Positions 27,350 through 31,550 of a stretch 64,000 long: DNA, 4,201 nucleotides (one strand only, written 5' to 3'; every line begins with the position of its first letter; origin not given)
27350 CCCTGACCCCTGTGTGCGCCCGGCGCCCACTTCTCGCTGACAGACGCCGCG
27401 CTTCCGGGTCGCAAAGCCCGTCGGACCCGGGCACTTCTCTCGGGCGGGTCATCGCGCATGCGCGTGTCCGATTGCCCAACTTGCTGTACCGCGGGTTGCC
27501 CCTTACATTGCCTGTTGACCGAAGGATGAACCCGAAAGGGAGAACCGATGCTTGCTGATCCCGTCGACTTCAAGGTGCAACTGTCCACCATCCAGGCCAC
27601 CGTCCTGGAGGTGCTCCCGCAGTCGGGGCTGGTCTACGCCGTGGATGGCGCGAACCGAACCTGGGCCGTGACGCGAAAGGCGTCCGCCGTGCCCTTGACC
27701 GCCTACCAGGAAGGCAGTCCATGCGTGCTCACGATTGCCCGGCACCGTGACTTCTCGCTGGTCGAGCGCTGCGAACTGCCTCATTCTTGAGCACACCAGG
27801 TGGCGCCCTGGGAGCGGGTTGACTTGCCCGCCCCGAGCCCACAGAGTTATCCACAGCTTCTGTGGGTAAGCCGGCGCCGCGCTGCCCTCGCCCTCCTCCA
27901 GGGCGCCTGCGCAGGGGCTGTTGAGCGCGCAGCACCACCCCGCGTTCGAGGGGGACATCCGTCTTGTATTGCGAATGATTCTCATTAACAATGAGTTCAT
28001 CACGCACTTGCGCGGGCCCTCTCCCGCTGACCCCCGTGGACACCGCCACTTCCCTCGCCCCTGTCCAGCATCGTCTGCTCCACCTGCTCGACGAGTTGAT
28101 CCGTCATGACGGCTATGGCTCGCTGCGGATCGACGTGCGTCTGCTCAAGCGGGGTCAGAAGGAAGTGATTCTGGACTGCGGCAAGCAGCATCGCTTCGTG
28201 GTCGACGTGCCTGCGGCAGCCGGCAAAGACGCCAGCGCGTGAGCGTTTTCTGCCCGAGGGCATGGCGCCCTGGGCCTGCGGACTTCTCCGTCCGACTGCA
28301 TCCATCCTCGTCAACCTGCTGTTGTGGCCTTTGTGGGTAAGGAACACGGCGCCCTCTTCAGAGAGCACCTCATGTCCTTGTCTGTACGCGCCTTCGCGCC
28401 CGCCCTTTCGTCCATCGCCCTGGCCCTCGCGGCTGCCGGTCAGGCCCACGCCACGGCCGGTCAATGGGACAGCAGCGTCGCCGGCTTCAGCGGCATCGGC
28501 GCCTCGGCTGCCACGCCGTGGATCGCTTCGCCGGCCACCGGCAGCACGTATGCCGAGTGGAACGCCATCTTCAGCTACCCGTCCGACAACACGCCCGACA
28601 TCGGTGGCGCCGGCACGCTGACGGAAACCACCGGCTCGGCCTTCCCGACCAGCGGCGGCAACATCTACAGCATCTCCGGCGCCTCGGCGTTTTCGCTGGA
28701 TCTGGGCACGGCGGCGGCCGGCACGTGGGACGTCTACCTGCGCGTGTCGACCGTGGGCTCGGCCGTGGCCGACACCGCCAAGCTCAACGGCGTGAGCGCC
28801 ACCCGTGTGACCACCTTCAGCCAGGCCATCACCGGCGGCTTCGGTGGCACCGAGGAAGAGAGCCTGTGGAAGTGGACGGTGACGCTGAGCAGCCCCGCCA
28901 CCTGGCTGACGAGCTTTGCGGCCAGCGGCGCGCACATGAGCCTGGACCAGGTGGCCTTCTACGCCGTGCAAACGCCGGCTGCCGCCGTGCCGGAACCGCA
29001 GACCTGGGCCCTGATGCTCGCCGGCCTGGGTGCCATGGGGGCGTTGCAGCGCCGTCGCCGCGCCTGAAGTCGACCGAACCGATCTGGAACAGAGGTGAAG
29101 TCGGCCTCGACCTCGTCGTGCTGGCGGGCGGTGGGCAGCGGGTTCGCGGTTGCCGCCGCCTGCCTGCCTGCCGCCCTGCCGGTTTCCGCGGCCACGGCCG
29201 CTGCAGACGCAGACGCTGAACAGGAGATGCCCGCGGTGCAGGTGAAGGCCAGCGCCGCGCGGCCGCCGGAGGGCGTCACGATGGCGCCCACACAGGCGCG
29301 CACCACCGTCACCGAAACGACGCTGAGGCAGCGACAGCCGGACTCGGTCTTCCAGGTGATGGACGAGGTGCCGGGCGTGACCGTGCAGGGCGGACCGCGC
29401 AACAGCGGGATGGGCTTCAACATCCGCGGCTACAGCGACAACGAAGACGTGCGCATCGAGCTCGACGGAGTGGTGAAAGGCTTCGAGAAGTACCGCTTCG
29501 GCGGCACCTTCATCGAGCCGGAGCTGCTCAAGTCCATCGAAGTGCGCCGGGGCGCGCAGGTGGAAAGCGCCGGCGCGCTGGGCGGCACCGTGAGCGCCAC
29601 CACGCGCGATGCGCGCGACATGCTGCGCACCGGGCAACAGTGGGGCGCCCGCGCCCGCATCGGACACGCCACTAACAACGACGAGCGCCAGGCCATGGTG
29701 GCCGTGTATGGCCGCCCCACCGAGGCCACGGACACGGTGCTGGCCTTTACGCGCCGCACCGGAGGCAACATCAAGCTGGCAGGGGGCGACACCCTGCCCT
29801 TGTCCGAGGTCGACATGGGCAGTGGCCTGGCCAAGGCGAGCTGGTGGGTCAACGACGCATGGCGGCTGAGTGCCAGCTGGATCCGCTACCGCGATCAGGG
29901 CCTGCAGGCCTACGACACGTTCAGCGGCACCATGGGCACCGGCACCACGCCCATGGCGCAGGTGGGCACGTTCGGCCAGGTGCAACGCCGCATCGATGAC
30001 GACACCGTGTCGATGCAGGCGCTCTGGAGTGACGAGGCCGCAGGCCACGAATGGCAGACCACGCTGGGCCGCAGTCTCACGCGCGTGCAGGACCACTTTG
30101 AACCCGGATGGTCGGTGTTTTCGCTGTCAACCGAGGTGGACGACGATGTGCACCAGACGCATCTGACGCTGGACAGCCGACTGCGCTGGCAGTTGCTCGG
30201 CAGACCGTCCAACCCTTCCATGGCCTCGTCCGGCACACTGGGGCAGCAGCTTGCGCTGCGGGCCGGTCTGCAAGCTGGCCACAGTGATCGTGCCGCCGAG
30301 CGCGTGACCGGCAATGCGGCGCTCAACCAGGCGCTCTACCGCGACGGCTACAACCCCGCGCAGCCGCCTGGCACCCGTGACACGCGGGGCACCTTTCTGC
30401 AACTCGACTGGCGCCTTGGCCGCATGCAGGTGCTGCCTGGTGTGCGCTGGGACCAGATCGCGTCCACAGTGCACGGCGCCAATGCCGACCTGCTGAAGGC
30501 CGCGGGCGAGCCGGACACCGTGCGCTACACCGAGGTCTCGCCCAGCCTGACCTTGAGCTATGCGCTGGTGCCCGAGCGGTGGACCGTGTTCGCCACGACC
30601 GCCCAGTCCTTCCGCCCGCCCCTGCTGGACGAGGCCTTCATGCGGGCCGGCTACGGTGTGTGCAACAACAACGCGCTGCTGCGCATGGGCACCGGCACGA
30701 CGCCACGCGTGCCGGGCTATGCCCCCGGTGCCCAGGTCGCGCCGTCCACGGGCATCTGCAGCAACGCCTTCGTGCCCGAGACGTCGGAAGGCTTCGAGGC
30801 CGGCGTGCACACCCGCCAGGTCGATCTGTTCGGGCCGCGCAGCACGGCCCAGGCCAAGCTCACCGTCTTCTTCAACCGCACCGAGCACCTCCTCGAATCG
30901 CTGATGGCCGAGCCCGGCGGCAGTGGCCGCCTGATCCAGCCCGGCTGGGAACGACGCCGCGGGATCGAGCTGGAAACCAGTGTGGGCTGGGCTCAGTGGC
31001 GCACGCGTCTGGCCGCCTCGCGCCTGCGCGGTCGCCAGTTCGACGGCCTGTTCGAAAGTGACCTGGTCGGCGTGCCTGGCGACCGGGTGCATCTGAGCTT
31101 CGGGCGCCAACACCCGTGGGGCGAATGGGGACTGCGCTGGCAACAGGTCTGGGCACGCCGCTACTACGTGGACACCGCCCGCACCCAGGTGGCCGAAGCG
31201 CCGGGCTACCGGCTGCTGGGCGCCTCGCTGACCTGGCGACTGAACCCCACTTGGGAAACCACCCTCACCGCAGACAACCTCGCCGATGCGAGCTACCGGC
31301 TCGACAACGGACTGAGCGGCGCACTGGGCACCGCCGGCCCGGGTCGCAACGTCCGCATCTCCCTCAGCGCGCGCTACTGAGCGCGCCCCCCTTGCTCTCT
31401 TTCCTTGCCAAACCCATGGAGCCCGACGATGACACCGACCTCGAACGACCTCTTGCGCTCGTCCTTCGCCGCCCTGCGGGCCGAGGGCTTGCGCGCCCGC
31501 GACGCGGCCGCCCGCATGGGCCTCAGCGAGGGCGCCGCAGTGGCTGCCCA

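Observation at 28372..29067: PEP-CTERM surface protein embedded at the head of a Fur-boxed heme uptake operon (candidate tethered hemophore)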

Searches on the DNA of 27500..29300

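Call 78: search_rna_families(source=window, start=27500, end=29300, threshold=evalue, max_evalue=1)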
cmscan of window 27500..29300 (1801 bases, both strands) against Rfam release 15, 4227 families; matches with E-value up to 1: 0.
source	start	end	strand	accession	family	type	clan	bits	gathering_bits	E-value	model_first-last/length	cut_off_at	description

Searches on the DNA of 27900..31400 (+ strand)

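Call 8: search_dna_similar(query=window:27900-31400:+, collection=plasmids, mode=near)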
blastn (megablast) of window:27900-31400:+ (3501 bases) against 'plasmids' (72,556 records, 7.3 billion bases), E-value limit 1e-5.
Records with a match: 1; places in all: 1; records where one place covers at least 80% of the query: 1.
Best place of each record, by identity: 90-95% 1.
By first word of the organism name: Aquabacterium 1.
By predicted mobility (MOB-suite, as given by PLSDB): non-mobilizable 1.
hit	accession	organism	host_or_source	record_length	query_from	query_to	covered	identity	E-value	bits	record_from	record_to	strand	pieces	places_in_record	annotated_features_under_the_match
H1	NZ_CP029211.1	Aquabacterium olei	cell culture,soil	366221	39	3501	99%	94.8%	0e+0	5406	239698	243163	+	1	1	TonB-dependent receptor | PEPxxWA-CTERM sorting domain-containing protein | hypothetical protein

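Call 9: get_annotated_region(hit=H1, flank=9000)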
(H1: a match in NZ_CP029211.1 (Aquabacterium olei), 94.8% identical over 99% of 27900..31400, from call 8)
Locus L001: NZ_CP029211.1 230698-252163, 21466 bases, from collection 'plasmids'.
description: Aquabacterium olei strain NBRC 110486 plasmid pTB101, complete sequence
organism: Aquabacterium olei (NCBI taxid 1296669)
taxonomy: Bacteria; Pseudomonadota; Betaproteobacteria; Burkholderiales; ; Aquabacterium; Aquabacterium olei
host: -; source: cell culture,soil; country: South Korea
typing (MOB-suite, as given by PLSDB): non-mobilizable; replicon rep_cluster_2389
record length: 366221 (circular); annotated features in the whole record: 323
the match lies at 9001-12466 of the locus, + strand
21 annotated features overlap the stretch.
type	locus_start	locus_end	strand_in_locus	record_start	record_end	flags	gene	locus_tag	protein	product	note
CDS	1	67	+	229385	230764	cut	-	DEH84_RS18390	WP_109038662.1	cbb3-type cytochrome c oxidase subunit I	GO:0009060 - aerobic respiration [Evidence IEA]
CDS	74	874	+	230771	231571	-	-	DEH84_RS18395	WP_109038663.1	CbbQ/NirQ/NorQ/GpvN family protein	-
CDS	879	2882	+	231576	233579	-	-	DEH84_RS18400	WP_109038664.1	VWA domain-containing protein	-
CDS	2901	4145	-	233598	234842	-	-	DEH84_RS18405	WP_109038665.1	MFS transporter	GO:0055085 - transmembrane transport [Evidence IEA]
CDS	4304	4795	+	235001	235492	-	-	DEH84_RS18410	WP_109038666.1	hypothetical protein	-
CDS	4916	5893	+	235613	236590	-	-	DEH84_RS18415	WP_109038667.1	GlxA family transcriptional regulator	-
CDS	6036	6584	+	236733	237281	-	-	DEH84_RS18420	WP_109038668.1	cysteine hydrolase family protein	-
CDS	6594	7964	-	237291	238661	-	chrA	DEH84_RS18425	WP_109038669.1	chromate efflux transporter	GO:0015703 - chromate transport [Evidence IEA]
CDS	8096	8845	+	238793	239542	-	modA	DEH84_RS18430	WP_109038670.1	molybdate ABC transporter substrate-binding protein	GO:0015689 - molybdate ion transport [Evidence IEA]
CDS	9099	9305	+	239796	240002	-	-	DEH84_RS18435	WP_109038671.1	hypothetical protein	-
CDS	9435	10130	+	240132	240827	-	-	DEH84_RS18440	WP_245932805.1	PEPxxWA-CTERM sorting domain-containing protein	-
CDS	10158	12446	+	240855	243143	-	-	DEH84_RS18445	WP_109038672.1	TonB-dependent receptor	-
CDS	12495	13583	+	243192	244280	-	-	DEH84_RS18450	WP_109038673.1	ChuX/HutX family heme-like substrate-binding protein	-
CDS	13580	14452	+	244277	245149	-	-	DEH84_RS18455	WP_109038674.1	ABC transporter substrate-binding protein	-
CDS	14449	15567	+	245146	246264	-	-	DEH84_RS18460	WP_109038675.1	iron ABC transporter permease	GO:0006826 - iron ion transport [Evidence IEA]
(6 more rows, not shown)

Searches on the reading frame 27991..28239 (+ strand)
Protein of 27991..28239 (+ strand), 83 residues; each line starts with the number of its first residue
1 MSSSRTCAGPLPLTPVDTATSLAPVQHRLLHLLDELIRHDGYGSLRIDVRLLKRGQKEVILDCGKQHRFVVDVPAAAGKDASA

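Call 5: search_protein_families(library=pfam, proteins=[window:27991-28239:+], max_evalue=0.01)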
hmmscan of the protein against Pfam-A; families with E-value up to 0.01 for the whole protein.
window:27991-28239:+ (83 aa): 0 families

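Call 6: search_protein_families(library=ncbifam, proteins=[window:27991-28239:+], max_evalue=0.01)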
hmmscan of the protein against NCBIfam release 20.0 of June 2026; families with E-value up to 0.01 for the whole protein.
window:27991-28239:+ (83 aa): 0 families

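Call 20: search_protein_families(library=pfam, proteins=[window:28036-28239:+], max_evalue=10)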
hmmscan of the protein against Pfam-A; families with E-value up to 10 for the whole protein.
window:28036-28239:+ (68 aa): 0 families

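Call 33: find_homologous_proteins(query=window:28036-28239:+, max_evalue=0.001)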
Query window:28036-28239:+ (68 aa): 90 proteins with E <= 0.001 among 90 candidates.
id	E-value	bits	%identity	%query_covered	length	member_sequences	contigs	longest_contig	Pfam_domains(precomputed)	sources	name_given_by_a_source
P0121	2.1e-34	134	96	100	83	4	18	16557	-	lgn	-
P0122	3.8e-34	133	93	100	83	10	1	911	-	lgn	-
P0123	4.4e-34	133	93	100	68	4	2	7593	-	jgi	-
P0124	8.2e-26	107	82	88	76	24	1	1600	-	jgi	-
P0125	1.2e-25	106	78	94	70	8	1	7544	-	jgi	-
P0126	5.2e-25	104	79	90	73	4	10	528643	-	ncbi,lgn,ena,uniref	ncbi:hypothetical protein WNB94_10160 [Aquabacterium sp. A3]|uniref:hypothetical protein n=1 Tax=Aqu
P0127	9.5e-24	100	75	90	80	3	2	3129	-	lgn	-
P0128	1.5e-23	99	75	90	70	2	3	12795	-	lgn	-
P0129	1.5e-22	96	80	82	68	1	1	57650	-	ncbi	ncbi:MAG: hypothetical protein ACK4TS_03345 [Aquabacterium sp.]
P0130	2.2e-22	96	82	81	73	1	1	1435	-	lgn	-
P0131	1.9e-21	93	68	94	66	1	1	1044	-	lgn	-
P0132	2.0e-21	93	68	94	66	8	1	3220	-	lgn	-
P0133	2.2e-21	93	66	99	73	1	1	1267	-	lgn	-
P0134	2.5e-21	92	70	90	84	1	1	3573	-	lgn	-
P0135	2.5e-21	92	69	91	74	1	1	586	-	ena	-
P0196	5.4e-16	76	73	71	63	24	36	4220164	-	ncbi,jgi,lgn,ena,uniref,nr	ncbi:MAG: hypothetical protein GY848_17535 [Methyloversatilis sp.]|jgi:hypothetical protein|uniref:U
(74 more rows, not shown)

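Call 34: find_encoding_contigs(protein=P0196, flank=7000, max_places=2)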
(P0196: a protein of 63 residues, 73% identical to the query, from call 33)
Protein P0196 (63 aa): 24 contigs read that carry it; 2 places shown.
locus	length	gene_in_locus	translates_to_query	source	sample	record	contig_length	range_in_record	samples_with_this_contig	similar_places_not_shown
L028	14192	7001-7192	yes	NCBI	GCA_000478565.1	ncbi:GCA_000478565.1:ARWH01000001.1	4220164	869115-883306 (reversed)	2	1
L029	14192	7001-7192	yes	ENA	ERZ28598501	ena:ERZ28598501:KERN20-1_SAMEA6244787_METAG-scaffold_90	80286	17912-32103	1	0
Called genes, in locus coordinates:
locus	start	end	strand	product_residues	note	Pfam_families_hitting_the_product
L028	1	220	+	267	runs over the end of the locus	PF03544:TonB_C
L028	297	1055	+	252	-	PF01618:MotA_ExbB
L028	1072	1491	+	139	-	PF02472:ExbD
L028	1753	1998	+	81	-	-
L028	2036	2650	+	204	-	PF00163:Ribosomal_S4, PF01479:S4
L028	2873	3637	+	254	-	PF07589:PEP_exosort_dom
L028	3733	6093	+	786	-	PF07715:Plug, PF00593:TonB_dep_Rec_b-barrel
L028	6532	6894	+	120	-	PF05610:DUF779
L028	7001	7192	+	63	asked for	-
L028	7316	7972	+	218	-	-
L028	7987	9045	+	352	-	PF05171:HemS, PF06228:ChuX_HutX, PF05171:HemS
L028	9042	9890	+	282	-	PF01497:Peripla_BP_2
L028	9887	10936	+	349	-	PF01032:FecCD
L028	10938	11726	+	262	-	PF00005:ABC_tran, PF13304:AAA_21 (faint)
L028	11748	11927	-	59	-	-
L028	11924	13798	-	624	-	PF01926:MMR_HSR1, PF02421:FeoB_N, PF07670:Gate, PF07664:FeoB_C, PF07670:Gate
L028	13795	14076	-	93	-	PF04023:FeoA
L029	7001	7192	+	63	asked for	-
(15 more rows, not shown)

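Call 53: search_solved_structures(query=A5, max_evalue=10)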
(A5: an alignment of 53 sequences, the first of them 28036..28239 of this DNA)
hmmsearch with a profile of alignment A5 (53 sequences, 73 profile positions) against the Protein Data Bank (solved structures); distinct sequences matched with E-value up to 10: 3.
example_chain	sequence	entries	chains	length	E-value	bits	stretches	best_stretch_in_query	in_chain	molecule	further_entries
8rhm_A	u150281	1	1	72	0.12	15.5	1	9-32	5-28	Non-ribosomal peptide synthetase, putative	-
1uep_A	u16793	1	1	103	0.64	13.1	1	50-69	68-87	Membrane Associated Guanylate Kinase Inverted-2 (MAGI-2)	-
6jnl_A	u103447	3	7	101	0.94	12.5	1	49-69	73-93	Lysine-specific demethylase REF6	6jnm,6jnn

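Call 64: predict_structure(alignment_id=A5)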
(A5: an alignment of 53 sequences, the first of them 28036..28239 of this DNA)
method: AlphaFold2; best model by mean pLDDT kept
length: 68 residues; sequences in the alignment: 53
mean_pLDDT: 83.8   pTM: 0.67
mean pLDDT of the five models: 83.8, 83.2, 83.1, 81.8, 81.5
residues with pLDDT >= 90: 42; 70-90: 12; 50-70: 8; < 50: 6
segments of 3 or more residues with pLDDT < 50: 1-3, 66-68
pLDDT, mean of each block of 10 residues (from residue 1): 66 96 92 93 95 89 48
secondary structure, 60 per line:
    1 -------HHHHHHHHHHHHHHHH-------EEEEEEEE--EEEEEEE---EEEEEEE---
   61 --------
elements in order: H8-23 E31-38 E41-47 E51-57

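Call 68: fold_search(model_id=the predicted structure, library=pdb)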
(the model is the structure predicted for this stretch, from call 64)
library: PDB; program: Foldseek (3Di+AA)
matches with E <= 10: 721; with E <= 0.001: 0
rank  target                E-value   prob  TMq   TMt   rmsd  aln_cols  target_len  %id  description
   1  9asm_B                1.1e-01  0.98  0.45  0.16   3.6        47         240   23  Human Drosha and DGCR8 in complex with Pri-let-7f1 (released 2024-09-04)
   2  9asp_B                1.5e-01  0.28  0.27  0.12   6.4        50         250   22  Human Drosha and DGCR8 in complex with Pri-let-7a1 (released 2024-09-04)
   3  8uu4_w                1.6e-01  0.85  0.45  0.33   7.8        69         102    9  Cryo-EM structure of the Listeria innocua 70S ribosome in complex with HPF (structure I-A) (released 2024-02-28)
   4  6rkw_B                2.3e-01  0.57  0.38  0.06   9.6        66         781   15  CryoEM structure of the complete E. coli DNA Gyrase complex bound to a 130 bp DNA duplex (released 2019-11-06)
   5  8guo_B                3.6e-01  0.51  0.39  0.33  10.2        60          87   12  Crystal structure of the nuclease domain of EsaD in complex with EsaG from Staphylococcus aureus (released 2022-11-09)
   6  7k58_F                4.8e-01  0.47  0.34  0.23   8.7        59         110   14  Structure of outer-arm dyneins bound to microtubule with microtubule binding state 1(MTBS-1) (released 2021-09-29)
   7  6frk_z                5.4e-01  0.98  0.58  0.53   2.1        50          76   18  Structure of a prehandover mammalian ribosomal SRP and SRP receptor targeting complex (released 2018-03-28)
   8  2nrt                  5.4e-01  0.25  0.32  0.12   7.7        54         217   17  Crystal structure of the C-terminal half of UvrC (released 2007-02-06)
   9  6zyw_F                6.1e-01  0.44  0.32  0.24   8.2        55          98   13  Outer Dynein Arm-Shulin complex - overall structure (Tetrahymena thermophila) (released 2021-01-20)
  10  9xps_8                6.4e-01  0.63  0.47  0.17   8.0        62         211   10  The neck structure of the Phage Phikz (released 2026-02-11)
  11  9asn_B                6.8e-01  0.51  0.40  0.14   4.7        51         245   24  Human Drosha and DGCR8 in complex with Pri-miR-98 (released 2024-09-04)
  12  9xps_1                6.8e-01  0.44  0.41  0.14  11.6        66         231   12  The neck structure of the Phage Phikz (released 2026-02-11)
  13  9asq_B                7.7e-01  0.54  0.39  0.13   3.5        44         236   27  Human Drosha, DGCR8 and SRSF3 in complex with Pri-let-7f1 (released 2024-09-04)
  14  1iz5_A                8.2e-01  0.51  0.34  0.11   5.7        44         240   20  Pyrococcus furiosus PCNA mutant (Met73Leu, Asp143Ala, Asp147Ala): orthorhombic form (released 2003-04-01)
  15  8uu7_w                8.7e-01  0.33  0.38  0.29   8.2        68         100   10  Cryo-EM structure of the Listeria innocua 70S ribosome in complex with HflXr, HPF, and E-site tRNA (structure II-B) (released 2024-02-28)
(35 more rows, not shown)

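Call 77: search_protein_families(library=ncbifam, proteins=[L028:3733-6090:+, L028:6532-6891:+], max_evalue=0.00001)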
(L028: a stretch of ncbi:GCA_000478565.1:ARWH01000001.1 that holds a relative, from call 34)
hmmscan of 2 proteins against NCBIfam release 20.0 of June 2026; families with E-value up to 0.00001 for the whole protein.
L028:3733-6090:+ (786 aa): 5 families
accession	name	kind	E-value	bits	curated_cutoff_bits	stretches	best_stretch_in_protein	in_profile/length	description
TIGR01785.1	TonB-hemin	subfamily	1.3e-70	238.7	316.85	2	74-517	21-451/677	TonB-dependent heme/hemoglobin receptor family protein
TIGR01786.1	TonB-hemlactrns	subfamily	5.8e-61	206.8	323.75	2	70-516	20-474/719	TonB-dependent hemoglobin/transferrin/lactoferrin family receptor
TIGR01783.1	TonB-siderophor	subfamily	6.1e-26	91.2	223.5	2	75-509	6-437/649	TonB-dependent siderophore receptor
TIGR01776.1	TonB-tbp-lbp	subfamily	2.6e-13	48.8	468.8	1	79-225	78-235/946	lactoferrin/transferrin family TonB-dependent receptor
TIGR01779.1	TonB-B12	equivalog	7.6e-07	28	599.7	1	74-187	48-162/614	TonB-dependent vitamin B12 receptor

L028:6532-6891:+ (120 aa): 0 families
